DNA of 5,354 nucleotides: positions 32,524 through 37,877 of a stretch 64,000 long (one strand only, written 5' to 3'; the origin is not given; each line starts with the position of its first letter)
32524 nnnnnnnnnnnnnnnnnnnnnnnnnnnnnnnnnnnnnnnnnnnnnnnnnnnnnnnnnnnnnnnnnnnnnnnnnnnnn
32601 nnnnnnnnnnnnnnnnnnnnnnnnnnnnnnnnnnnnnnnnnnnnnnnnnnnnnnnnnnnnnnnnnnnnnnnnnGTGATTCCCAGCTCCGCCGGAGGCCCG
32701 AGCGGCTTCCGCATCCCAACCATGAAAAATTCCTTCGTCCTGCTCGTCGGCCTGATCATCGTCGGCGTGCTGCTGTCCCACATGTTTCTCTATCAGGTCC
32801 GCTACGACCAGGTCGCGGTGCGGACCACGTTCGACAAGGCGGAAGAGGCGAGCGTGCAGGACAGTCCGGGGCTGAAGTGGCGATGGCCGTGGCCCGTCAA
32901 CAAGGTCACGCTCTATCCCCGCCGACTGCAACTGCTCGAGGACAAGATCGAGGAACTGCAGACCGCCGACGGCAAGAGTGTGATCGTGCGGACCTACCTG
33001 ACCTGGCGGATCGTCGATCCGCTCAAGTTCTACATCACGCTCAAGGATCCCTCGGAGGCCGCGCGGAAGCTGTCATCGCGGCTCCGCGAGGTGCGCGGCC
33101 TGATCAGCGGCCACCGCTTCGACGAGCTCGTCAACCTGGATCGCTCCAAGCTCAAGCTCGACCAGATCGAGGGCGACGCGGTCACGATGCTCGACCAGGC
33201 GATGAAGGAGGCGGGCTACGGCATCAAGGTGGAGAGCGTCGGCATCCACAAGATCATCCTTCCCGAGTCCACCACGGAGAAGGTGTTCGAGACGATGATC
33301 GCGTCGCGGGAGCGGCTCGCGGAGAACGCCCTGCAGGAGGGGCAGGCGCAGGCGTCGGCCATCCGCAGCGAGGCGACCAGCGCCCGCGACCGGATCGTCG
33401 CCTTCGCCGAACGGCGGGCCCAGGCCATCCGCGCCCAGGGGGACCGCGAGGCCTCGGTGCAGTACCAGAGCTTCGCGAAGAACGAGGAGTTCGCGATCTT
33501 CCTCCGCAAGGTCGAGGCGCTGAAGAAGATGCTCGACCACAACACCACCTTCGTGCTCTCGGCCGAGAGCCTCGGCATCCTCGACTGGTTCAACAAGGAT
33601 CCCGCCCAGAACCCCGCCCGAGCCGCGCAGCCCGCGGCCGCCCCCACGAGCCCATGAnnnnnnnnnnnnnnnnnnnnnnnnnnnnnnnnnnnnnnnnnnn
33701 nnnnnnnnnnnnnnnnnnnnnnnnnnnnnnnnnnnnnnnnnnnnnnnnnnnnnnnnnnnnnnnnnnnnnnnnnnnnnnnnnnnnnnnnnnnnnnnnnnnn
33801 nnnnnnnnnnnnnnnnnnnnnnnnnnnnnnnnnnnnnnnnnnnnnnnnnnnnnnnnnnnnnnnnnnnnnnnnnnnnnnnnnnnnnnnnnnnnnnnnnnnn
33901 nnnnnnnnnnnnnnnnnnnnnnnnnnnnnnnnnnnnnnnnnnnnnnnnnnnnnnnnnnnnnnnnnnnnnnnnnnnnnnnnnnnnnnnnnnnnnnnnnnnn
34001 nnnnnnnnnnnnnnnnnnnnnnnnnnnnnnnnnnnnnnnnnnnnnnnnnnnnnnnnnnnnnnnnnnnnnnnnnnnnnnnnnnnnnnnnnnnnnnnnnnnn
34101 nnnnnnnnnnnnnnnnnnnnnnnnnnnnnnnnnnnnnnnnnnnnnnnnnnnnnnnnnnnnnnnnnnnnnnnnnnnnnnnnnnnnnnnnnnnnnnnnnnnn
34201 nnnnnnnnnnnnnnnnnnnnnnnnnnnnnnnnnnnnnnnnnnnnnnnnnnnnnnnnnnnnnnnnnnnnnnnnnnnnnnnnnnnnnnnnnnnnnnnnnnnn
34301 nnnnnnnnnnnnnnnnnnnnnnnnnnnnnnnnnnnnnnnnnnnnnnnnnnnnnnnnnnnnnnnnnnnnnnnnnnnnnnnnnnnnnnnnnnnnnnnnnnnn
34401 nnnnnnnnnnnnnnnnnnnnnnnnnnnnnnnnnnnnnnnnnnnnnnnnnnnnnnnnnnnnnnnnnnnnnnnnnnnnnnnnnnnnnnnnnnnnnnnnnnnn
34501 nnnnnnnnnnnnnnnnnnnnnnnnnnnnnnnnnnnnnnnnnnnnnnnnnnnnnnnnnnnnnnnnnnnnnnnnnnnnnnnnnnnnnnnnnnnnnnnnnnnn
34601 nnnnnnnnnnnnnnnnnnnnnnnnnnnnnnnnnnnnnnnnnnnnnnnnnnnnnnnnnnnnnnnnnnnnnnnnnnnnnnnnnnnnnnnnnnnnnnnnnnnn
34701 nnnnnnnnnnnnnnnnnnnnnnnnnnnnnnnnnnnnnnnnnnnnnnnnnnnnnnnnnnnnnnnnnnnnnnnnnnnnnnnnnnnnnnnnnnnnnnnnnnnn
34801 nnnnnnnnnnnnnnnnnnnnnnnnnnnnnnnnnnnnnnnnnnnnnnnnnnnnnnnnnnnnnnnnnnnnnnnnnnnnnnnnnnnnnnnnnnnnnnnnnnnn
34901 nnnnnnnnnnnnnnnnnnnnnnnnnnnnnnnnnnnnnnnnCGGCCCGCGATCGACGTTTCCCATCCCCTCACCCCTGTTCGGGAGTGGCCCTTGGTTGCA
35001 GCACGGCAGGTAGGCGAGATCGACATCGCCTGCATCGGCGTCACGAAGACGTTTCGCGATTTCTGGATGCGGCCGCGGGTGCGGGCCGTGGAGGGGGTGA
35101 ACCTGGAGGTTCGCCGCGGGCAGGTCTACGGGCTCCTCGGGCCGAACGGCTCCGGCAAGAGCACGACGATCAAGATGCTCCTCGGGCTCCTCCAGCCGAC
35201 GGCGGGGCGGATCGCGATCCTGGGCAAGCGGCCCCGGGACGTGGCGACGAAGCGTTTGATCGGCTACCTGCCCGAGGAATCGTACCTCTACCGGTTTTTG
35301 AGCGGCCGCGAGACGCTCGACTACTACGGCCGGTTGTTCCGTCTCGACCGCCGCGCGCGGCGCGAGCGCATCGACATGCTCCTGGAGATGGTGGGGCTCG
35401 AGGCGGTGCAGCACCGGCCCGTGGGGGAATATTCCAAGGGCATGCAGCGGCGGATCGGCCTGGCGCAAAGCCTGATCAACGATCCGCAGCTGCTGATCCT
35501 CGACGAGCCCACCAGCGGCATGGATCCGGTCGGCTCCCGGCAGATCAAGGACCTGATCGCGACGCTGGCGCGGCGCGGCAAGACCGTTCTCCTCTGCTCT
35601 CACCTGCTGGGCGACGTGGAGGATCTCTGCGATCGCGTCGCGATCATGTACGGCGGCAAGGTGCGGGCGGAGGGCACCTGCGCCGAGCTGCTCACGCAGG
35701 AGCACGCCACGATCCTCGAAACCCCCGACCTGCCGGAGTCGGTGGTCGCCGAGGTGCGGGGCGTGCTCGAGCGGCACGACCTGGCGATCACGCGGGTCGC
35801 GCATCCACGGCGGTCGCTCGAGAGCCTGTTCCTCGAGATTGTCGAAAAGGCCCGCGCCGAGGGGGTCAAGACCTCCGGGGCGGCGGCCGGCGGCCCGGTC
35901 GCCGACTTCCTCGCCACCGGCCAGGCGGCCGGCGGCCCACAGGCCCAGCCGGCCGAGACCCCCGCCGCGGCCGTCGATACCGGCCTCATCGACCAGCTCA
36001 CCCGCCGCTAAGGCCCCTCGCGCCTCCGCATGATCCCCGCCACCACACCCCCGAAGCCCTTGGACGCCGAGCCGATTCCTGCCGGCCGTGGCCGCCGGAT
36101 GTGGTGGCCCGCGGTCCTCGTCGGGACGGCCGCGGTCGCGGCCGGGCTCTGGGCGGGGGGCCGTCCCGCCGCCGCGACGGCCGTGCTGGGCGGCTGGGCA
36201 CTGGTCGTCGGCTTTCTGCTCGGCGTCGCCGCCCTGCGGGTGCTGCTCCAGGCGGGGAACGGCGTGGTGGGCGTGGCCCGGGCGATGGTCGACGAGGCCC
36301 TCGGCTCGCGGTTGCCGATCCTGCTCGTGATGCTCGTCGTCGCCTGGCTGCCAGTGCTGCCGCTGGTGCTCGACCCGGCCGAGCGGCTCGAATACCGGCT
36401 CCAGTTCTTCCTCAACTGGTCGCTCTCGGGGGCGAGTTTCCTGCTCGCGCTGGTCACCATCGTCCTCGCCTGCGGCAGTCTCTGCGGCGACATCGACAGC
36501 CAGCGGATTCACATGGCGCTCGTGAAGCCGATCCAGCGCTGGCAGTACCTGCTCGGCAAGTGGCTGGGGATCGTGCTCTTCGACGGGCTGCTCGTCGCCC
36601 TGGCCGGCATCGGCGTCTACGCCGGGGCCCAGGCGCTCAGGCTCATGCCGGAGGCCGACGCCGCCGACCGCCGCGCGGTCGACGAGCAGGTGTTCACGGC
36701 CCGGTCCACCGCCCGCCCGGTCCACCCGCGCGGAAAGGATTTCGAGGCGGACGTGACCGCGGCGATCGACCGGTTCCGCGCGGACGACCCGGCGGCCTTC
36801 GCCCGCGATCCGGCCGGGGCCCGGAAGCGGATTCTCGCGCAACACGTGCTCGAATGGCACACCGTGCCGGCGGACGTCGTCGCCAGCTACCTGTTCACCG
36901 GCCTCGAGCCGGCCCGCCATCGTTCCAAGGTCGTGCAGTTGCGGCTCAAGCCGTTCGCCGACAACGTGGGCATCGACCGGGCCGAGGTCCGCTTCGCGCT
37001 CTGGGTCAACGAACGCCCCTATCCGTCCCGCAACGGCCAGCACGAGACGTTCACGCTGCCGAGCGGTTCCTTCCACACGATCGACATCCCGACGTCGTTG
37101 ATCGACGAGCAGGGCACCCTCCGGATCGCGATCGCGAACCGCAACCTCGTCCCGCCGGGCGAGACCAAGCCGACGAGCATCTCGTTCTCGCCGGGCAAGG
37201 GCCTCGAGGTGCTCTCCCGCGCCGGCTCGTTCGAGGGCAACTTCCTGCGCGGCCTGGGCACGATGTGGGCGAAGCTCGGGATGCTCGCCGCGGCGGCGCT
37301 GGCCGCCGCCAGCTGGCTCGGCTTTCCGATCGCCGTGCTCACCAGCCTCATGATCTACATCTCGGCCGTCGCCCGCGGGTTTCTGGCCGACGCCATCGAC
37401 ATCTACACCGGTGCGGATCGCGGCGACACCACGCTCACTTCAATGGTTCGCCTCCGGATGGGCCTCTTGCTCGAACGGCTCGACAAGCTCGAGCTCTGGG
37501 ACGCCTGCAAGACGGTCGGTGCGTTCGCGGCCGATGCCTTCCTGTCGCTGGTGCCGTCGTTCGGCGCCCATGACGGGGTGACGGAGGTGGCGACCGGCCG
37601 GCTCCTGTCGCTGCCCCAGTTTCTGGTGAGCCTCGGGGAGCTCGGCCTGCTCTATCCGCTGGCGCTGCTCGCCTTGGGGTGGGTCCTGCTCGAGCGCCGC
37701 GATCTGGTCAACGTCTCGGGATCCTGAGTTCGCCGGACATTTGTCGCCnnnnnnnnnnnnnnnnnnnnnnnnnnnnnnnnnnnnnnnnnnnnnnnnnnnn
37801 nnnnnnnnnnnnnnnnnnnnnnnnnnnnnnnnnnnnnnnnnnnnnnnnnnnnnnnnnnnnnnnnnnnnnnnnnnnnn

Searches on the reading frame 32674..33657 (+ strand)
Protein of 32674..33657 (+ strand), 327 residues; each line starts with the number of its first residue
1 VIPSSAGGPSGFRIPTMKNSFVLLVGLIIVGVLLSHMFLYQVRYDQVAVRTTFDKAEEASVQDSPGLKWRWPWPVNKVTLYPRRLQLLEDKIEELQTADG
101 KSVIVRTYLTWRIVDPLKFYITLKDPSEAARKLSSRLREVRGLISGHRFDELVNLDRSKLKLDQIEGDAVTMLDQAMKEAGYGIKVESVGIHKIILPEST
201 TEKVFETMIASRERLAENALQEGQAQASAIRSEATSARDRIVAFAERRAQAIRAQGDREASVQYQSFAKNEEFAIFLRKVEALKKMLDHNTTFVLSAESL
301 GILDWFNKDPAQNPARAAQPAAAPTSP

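Call 60: search_protein_families(library=pfam, proteins=[window:32674-33657:+], max_evalue=0.001)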
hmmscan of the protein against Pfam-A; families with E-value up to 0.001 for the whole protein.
window:32674-33657:+ (327 aa): 1 family
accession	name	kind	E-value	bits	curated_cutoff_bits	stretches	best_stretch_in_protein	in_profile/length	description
PF01145.31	Band_7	-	4.4e-21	76.2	23.6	1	41-225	2-176/176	SPFH domain / Band 7 family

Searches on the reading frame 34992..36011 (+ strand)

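Call 60: search_protein_families(library=pfam, proteins=[window:34992-36011:+], max_evalue=0.001)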
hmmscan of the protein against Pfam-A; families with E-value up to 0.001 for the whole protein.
window:34992-36011:+ (339 aa): 2 families
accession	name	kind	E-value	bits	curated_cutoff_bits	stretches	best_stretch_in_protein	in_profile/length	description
PF00005.33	ABC_tran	-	9.6e-33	114.1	25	1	34-175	2-137/137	ABC transporter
PF13304.12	AAA_21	-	4.2e-11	43.9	27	2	46-124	2-97/304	AAA domain, putative AbiEii toxin, Type IV TA system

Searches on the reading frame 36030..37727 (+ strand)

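Call 60: search_protein_families(library=pfam, proteins=[window:36030-37727:+], max_evalue=0.001)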
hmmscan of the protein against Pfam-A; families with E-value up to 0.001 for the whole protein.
window:36030-37727:+ (565 aa): 1 family
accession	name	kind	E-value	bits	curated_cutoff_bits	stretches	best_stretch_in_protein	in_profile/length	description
PF12679.13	ABC2_membrane_2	-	4.6e-07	29.8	27.2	1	134-196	73-134/283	ABC-2 family transporter protein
